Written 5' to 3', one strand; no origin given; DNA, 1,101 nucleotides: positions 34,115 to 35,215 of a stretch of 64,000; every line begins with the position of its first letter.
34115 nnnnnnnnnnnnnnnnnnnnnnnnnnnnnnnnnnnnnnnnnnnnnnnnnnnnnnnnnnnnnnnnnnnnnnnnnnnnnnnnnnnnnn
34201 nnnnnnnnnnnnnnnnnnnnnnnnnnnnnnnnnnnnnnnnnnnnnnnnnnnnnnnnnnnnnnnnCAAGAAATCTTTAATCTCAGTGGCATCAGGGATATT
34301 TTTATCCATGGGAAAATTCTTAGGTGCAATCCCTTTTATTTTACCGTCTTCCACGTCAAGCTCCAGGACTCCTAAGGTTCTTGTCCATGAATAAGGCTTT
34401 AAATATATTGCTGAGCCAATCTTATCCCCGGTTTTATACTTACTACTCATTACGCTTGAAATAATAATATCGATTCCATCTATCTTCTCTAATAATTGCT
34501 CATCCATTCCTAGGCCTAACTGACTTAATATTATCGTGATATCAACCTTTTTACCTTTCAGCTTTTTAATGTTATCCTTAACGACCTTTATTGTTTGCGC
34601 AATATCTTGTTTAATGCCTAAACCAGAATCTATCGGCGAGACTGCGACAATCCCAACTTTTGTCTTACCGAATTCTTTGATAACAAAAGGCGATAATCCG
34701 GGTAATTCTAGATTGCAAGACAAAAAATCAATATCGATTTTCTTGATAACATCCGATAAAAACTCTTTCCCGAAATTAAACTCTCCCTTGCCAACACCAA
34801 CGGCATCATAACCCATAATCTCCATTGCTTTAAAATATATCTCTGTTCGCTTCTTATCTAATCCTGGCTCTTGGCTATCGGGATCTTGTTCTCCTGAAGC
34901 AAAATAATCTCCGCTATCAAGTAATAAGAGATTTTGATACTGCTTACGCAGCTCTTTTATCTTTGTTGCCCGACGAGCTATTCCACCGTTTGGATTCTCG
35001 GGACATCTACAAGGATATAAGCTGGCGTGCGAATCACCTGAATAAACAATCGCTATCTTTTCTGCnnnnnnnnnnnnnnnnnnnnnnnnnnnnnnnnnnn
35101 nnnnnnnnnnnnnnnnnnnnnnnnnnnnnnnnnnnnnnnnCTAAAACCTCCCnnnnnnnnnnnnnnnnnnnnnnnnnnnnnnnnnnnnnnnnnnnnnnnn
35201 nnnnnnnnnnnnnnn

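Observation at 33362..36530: Candidate novel periplasmic thiol-disulfide redox module: DUF1573-CcdA/DsbD fusion next to a secreted phosphoesterase-like + thioredoxin-fold (CKTC) protein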

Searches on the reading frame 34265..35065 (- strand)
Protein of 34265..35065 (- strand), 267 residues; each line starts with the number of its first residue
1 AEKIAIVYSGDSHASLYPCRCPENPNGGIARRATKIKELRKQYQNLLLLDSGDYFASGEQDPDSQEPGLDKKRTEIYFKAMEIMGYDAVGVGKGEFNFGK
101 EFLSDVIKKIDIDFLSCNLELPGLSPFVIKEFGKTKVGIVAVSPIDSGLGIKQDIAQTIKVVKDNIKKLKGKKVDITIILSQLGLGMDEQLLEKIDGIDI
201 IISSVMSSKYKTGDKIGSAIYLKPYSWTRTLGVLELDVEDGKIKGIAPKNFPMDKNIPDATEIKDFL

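Call 97: find_homologous_proteins(query=window:34265-35065:-, max_evalue=0.001)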
Query seq(267 aa) (267 aa): 16 proteins with E <= 0.001 among 1686 candidates.
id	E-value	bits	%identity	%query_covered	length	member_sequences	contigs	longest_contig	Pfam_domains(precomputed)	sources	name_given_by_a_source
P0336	4.5e-101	356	68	88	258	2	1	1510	-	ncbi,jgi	-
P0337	1.7e-49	187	41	91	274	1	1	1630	-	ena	-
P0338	5.2e-47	179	37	99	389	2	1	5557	-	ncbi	ncbi:MAG: hypothetical protein WC357_07370, partial [Candidatus Omnitrophota bacterium]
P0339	9.1e-46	175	39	91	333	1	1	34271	-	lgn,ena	-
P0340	2.8e-44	170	45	75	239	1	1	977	-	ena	-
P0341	1.2e-43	168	43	73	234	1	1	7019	-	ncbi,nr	ncbi:MAG: hypothetical protein NC829_00180, partial [Candidatus Omnitrophica bacterium]|nr:hypotheti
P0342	2.0e-43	167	38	91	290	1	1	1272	-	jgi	jgi:2',3'-cyclic-nucleotide 2'-phosphodiesterase (5'-nucleotidase family)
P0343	9.9e-43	165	37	90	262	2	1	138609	-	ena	-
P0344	1.3e-42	164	41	89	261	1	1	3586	-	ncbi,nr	ncbi:MAG: hypothetical protein Q8O02_02230, partial [Candidatus Omnitrophota bacterium]|nr:hypotheti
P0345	1.7e-42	164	42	85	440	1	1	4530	-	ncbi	ncbi:MAG: hypothetical protein ABIH91_02190, partial [Candidatus Omnitrophota bacterium]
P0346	3.9e-42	163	43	76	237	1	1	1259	-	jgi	jgi:2',3'-cyclic-nucleotide 2'-phosphodiesterase (5'-nucleotidase family)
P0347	1.8e-35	141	39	75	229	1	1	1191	-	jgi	-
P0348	2.4e-28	118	53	43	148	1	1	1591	-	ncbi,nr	ncbi:MAG: hypothetical protein Q8K15_00570, partial [Candidatus Omnitrophota bacterium]|nr:hypotheti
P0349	7.0e-21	93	29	99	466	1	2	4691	PF08534.17,PF13905.13,PF00578.28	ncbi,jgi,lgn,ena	-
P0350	2.3e-10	59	28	100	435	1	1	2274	PF13435.12,PF14522.12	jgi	-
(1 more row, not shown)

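Call 98: find_encoding_contigs(protein=P0343, flank=5000, max_places=1)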
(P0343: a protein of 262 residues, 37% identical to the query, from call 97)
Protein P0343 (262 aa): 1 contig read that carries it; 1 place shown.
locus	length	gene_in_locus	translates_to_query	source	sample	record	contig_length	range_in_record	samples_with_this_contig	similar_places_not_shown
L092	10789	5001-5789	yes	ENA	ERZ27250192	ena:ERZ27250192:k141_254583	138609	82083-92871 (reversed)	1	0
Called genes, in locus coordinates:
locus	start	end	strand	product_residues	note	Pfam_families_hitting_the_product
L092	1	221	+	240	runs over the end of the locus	PF00005:ABC_tran, PF13304:AAA_21 (faint)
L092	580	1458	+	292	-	PF05697:Trigger_N, PF05698:Trigger_C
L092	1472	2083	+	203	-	PF00574:CLP_protease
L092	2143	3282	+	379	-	PF00266:Aminotran_5, PF00155:Aminotran_1_2 (weak), PF01053:Cys_Met_Meta_PP (weak)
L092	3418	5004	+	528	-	PF00389:2-Hacid_dh, PF02826:2-Hacid_dh_C, PF19304:PGDH_inter, PF01842:ACT (weak)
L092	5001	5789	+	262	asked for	-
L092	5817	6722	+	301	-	-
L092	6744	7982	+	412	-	PF00682:HMGL-like, PF22617:HCS_D2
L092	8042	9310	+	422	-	PF00709:Adenylsucc_synt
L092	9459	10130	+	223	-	PF00691:OmpA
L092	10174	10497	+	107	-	-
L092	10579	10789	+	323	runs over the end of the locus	PF16258:DUF4912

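Call 99: find_encoding_contigs(protein=P0339, flank=5000, max_places=1)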
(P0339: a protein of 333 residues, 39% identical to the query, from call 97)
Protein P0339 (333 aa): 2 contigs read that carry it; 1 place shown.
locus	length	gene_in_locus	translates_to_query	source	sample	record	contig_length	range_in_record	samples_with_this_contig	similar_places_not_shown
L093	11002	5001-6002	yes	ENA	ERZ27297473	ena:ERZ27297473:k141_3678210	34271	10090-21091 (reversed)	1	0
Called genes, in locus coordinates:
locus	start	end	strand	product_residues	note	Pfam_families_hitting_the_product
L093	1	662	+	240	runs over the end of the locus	PF00005:ABC_tran, PF13304:AAA_21 (faint)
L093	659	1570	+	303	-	PF05697:Trigger_N, PF05698:Trigger_C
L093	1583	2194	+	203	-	PF00574:CLP_protease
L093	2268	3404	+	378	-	PF00266:Aminotran_5, PF00155:Aminotran_1_2 (weak)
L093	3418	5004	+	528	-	PF00389:2-Hacid_dh, PF02826:2-Hacid_dh_C, PF19304:PGDH_inter, PF01842:ACT (weak)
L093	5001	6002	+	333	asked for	-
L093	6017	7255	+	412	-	PF00682:HMGL-like, PF22617:HCS_D2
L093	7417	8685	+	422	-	PF00709:Adenylsucc_synt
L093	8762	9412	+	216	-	PF00691:OmpA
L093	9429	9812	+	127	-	-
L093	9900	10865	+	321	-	PF16258:DUF4912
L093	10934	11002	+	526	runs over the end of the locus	PF03065:Glyco_hydro_57, PF09210:BE_C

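Call 100: find_encoding_contigs(protein=P0349, flank=5000, max_places=2)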
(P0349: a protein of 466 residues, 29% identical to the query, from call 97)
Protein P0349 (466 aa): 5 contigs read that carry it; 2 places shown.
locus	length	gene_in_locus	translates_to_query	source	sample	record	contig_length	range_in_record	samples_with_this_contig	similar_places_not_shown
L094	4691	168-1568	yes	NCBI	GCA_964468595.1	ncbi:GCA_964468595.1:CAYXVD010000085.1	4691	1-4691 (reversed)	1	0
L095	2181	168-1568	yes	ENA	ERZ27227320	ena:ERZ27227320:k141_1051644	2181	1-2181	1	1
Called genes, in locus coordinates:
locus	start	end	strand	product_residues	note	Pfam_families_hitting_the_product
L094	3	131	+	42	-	?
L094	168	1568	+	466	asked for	PF00578:AhpC-TSA, PF08534:Redoxin, PF13905:Thioredoxin_8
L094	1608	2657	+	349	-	-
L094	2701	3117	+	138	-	-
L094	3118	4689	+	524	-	?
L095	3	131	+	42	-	?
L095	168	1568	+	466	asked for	PF00578:AhpC-TSA, PF08534:Redoxin, PF13905:Thioredoxin_8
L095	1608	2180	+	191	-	?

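Call 102: search_protein_families(library=ncbifam, proteins=[L094:168-1568:+, L092:5001-5789:+, L092:5817-6722:+, P0350], max_evalue=0.001)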
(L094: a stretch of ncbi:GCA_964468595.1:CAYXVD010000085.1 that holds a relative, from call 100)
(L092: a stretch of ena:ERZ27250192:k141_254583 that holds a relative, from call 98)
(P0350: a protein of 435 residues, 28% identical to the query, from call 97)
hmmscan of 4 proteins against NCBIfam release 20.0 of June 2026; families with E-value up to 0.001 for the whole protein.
L094:168-1568:+ (466 aa): 20 families
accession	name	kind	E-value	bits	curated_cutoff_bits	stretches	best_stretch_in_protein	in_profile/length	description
NF041198.1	UshA_like_PCGU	equivalog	5e-49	167.2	275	1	174-423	17-270/519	UshA-like (seleno)protein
TIGR04486.1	thiosulf_SoxB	equivalog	9.9e-30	103.3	550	1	203-461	114-372/556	thiosulfohydrolase SoxB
NF002854.0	PRK03147.1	subfamily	8.9e-24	84.3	170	1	22-160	39-170/176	thiol-disulfide oxidoreductase ResA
NF006934.0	PRK09419.1-1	subfamily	1.5e-21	75.8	1646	1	163-456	34-338/1174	multifunctional 2',3'-cyclic-nucleotide 2'-phosphodiesterase/3'-nucleotidase/5'-nucleotidase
NF006935.0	PRK09419.1-2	equivalog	9.9e-20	69.8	2801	1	302-458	810-972/1445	multifunctional 2',3'-cyclic-nucleotide 2'-phosphodiesterase/3'-nucleotidase/5'-nucleotidase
NF049981.1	UshA_like_Sel_2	equivalog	5.8e-18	65.3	140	2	181-261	1-89/262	UshA-like (seleno)protein family 2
NF006937.0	PRK09419.1-4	equivalog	2.3e-17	61.7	2554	1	303-458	790-951/1411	multifunctional 2',3'-cyclic-nucleotide 2'-phosphodiesterase/3'-nucleotidase/5'-nucleotidase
NF007109.1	PRK09558.1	equivalog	3.4e-14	52.5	600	1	245-460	103-346/550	bifunctional UDP-sugar hydrolase/5'-nucleotidase UshA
TIGR01530.1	nadN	equivalog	9.3e-13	47.6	436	1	204-389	32-216/550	NAD nucleotidase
NF041202.1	StoA_CxxC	exception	4.6e-11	42.8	210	1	23-150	31-150/163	endospore biogenesis thiol-disulfide oxidoreductase StoA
NF006938.0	PRK09420.1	equivalog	1.6e-09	36.8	486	1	205-391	52-262/648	bifunctional 2',3'-cyclic-nucleotide 2'-phosphodiesterase/3'-nucleotidase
NF040549.1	Nt5e_LPXTG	exception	5.7e-09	34.8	1050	1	164-289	82-201/731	cell surface ecto-5'-nucleotidase Nt5e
NF041054.1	WAxxUGC_long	equivalog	9.2e-09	35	300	1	23-151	82-201/354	ResA-like WAxxUGC motif-containing protein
TIGR01390.1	CycNucDiestase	equivalog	5.1e-08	31.9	883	1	205-392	30-241/626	2',3'-cyclic-nucleotide 2'-phosphodiesterase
NF008871.0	PRK11907.1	equivalog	1.9e-07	29.6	1266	1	205-391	143-354/814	bifunctional 2',3'-cyclic-nucleotide 2'-phosphodiesterase/3'-nucleotidase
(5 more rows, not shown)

L092:5001-5789:+ (262 aa): 14 families
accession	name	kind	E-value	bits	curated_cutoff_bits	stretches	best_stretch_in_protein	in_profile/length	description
NF041198.1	UshA_like_PCGU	equivalog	1.8e-38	132.4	275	1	16-260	12-267/519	UshA-like (seleno)protein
NF049981.1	UshA_like_Sel_2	equivalog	2e-20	73.3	140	1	26-258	1-222/262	UshA-like (seleno)protein family 2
TIGR04486.1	thiosulf_SoxB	equivalog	1.3e-19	69.9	550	1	49-261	115-331/556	thiosulfohydrolase SoxB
NF006937.0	PRK09419.1-4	equivalog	6.3e-16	57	2554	2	26-143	24-148/1411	multifunctional 2',3'-cyclic-nucleotide 2'-phosphodiesterase/3'-nucleotidase/5'-nucleotidase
NF006934.0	PRK09419.1-1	subfamily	1.9e-15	55.6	1646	1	26-261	53-300/1174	multifunctional 2',3'-cyclic-nucleotide 2'-phosphodiesterase/3'-nucleotidase/5'-nucleotidase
NF007109.1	PRK09558.1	equivalog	1.4e-14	53.8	600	1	23-214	33-214/550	bifunctional UDP-sugar hydrolase/5'-nucleotidase UshA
NF006938.0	PRK09420.1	equivalog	1.6e-14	53.2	486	1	25-210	24-232/648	bifunctional 2',3'-cyclic-nucleotide 2'-phosphodiesterase/3'-nucleotidase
NF006935.0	PRK09419.1-2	equivalog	2.8e-12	45.1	2801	2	48-143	72-171/1445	multifunctional 2',3'-cyclic-nucleotide 2'-phosphodiesterase/3'-nucleotidase/5'-nucleotidase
TIGR01390.1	CycNucDiestase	equivalog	6.5e-11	41.4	883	1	49-210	29-210/626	2',3'-cyclic-nucleotide 2'-phosphodiesterase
NF006936.0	PRK09419.1-3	equivalog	1.2e-10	39.7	2542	1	49-141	85-178/1212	multifunctional 2',3'-cyclic-nucleotide 2'-phosphodiesterase/3'-nucleotidase/5'-nucleotidase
NF008871.0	PRK11907.1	equivalog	6.2e-09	34.5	1266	1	48-206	141-320/814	bifunctional 2',3'-cyclic-nucleotide 2'-phosphodiesterase/3'-nucleotidase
TIGR01530.1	nadN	equivalog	2.2e-06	26.5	436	1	49-226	32-213/550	NAD nucleotidase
NF006933.0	PRK09418.1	equivalog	3.1e-06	25.7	1419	1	48-141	65-164/780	bifunctional 2',3'-cyclic-nucleotide 2'-phosphodiesterase/3'-nucleotidase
NF040549.1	Nt5e_LPXTG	exception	7.2e-06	24.5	1050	1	24-166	97-233/731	cell surface ecto-5'-nucleotidase Nt5e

L092:5817-6722:+ (301 aa): 0 families

P0350 (435 aa): 6 families
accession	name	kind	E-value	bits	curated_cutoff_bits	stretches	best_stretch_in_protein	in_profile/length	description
NF041198.1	UshA_like_PCGU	equivalog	1.1e-59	202.4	275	2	22-258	13-270/519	UshA-like (seleno)protein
NF049981.1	UshA_like_Sel_2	equivalog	6.9e-14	51.9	140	1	33-227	1-195/262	UshA-like (seleno)protein family 2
TIGR04486.1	thiosulf_SoxB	equivalog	6.2e-10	38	550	1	51-301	110-377/556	thiosulfohydrolase SoxB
TIGR03508.1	decahem_SO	subfamily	0.0001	21.9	192.2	0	349-423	4-85/258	DmsE family decaheme c-type cytochrome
NF043010.1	Cyt554_Nsmonas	equivalog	0.00084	18.8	400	1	307-344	24-61/238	cytochrome c-550 CycA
NF041028.1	decahem_GSU2203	exception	0.00085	18.6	325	0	300-420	23-137/317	GSU2203 family decaheme c-type cytochrome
